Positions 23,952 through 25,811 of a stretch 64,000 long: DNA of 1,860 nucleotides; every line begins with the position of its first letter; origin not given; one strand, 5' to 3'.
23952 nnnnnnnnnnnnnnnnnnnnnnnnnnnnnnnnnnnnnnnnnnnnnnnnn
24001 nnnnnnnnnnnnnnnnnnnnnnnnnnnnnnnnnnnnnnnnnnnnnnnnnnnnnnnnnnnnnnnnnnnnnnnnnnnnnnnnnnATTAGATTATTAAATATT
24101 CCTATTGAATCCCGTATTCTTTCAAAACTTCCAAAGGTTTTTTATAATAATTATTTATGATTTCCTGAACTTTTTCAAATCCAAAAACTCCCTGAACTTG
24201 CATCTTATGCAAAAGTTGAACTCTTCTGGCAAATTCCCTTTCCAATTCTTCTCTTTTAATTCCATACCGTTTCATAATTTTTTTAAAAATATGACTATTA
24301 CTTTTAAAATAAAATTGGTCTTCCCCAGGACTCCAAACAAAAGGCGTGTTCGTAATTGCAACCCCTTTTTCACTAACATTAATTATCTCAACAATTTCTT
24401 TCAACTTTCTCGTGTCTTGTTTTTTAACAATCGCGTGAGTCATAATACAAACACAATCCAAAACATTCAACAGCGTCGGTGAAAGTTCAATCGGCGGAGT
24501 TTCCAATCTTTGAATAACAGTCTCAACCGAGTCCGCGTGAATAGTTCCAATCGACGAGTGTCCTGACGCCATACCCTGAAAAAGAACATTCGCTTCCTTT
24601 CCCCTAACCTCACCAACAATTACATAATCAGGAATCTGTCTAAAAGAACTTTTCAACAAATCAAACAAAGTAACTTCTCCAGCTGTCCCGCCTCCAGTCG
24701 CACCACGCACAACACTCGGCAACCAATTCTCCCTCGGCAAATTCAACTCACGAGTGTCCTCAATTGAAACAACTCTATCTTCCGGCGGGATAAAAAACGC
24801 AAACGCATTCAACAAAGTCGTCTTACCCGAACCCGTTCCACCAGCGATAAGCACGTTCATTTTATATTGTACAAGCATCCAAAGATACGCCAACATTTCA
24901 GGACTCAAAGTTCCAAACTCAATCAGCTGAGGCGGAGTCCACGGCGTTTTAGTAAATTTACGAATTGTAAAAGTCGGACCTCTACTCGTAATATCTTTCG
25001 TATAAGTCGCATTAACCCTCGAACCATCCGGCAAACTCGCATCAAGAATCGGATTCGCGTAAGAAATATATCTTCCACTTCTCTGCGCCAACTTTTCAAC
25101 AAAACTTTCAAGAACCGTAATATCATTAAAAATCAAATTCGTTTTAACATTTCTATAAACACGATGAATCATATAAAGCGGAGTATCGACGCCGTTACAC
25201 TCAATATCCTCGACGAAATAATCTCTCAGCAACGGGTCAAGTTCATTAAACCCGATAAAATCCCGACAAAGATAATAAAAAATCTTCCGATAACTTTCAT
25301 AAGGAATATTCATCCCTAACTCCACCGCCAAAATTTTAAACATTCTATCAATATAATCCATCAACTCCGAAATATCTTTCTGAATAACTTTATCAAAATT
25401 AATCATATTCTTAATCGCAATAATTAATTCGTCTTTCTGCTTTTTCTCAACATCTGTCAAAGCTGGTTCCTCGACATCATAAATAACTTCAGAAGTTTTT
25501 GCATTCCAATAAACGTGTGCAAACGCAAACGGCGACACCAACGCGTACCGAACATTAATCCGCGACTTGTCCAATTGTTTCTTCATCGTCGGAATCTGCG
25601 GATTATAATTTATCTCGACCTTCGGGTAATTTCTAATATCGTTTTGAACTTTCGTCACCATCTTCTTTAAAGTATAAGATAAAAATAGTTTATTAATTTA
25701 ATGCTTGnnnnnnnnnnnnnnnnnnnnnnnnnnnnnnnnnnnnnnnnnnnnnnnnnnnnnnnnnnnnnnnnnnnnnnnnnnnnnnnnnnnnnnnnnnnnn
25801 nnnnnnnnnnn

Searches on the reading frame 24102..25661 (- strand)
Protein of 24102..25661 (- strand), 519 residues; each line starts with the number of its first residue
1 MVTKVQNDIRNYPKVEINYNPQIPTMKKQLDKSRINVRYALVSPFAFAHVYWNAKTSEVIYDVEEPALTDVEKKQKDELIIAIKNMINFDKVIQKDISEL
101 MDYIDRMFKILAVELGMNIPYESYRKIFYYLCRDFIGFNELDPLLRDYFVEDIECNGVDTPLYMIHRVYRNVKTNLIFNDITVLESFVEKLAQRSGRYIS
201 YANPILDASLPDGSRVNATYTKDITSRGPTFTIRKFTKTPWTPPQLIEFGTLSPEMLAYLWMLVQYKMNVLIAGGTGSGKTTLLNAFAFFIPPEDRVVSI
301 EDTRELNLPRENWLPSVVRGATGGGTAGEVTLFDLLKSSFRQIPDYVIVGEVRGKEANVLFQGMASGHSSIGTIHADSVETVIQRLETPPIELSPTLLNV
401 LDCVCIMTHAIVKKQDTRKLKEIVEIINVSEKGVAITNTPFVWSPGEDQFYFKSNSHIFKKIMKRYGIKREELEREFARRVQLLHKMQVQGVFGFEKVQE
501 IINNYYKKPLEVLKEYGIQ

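Call 16: search_protein_families(library=pfam, proteins=[window:24102-25661:-], max_evalue=0.001)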
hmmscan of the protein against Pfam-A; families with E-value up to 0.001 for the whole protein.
window:24102-25661:- (519 aa): 3 families
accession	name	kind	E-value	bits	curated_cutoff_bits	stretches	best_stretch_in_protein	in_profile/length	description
PF00437.27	T2SSE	-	7.2e-35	120.8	24.9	1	175-388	37-257/370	Type II/IV secretion system protein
PF23989.1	PilB3_C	-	8.7e-05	23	27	1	452-513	6-67/83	PilB3-like, C-terminal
PF13555.12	AAA_29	-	0.00022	21.4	27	1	267-295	22-50/61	P-loop containing region of AAA domain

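Call 79: search_protein_families(library=ncbifam, proteins=[window:24102-25661:-], max_evalue=0.01)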
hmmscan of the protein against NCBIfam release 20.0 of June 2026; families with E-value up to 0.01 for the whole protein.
window:24102-25661:- (519 aa): 24 families
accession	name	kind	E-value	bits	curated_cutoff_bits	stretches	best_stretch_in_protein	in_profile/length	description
NF058587.1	archaellum_moto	equivalog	4.9e-117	391.9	550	1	12-513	7-525/527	archaellum flagellar ATPase motor FlaI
NF053672.1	bindosome_BasE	exception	8.7e-63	212.8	1000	1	24-507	29-509/512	bindosome assembly system ATPase subunit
TIGR03819.1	heli_sec_ATPase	hypoth_equivalog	2.3e-45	155.3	373.15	1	130-388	44-299/340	TadA family conjugal transfer-associated ATPase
TIGR02782.1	TrbB_P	equivalog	1.5e-37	129.5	304.55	1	182-430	52-297/303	P-type conjugative transfer ATPase TrbB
TIGR02788.1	VirB11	equivalog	2.5e-37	128.5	249.95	2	259-386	136-262/308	P-type DNA transfer ATPase VirB11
NF010469.0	PRK13894.1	subfamily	5.3e-32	111.4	508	1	185-429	68-310/320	conjugal transfer ATPase TrbB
NF010475.0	PRK13900.1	equivalog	2.1e-28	99.4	389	1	259-387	152-280/333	type IV secretion system ATPase VirB11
NF010407.0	PRK13833.1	subfamily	3.1e-25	89.3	499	1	197-427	75-301/323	conjugal transfer protein TrbB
NF010425.0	PRK13851.1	equivalog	6.7e-21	74.5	461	1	256-377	151-271/344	type IV secretion system protein VirB11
NF041000.1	ATPase_ComGA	equivalog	2.5e-16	59.5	300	1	270-392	131-248/267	competence type IV pilus ATPase ComGA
TIGR02525.1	plasmid_TraJ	equivalog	1.5e-11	43.9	368.3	1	270-416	152-302/372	plasmid transfer ATPase TraJ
TIGR01420.1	pilT_fam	subfamily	2.6e-11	43.4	319.1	1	270-427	125-283/343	PilT/PilU family type 4a pilus ATPase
TIGR02538.1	type_IV_pilB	equivalog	2.1e-10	39.8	675.65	1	269-387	318-430/564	type IV-A pilus assembly ATPase PilB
TIGR02533.1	type_II_gspE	equivalog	2.6e-10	39.6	630.25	1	253-392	228-362/486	type II secretion system ATPase GspE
NF010335.0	PRK13764.1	equivalog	2.8e-10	39.4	340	1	265-410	261-396/613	ATPase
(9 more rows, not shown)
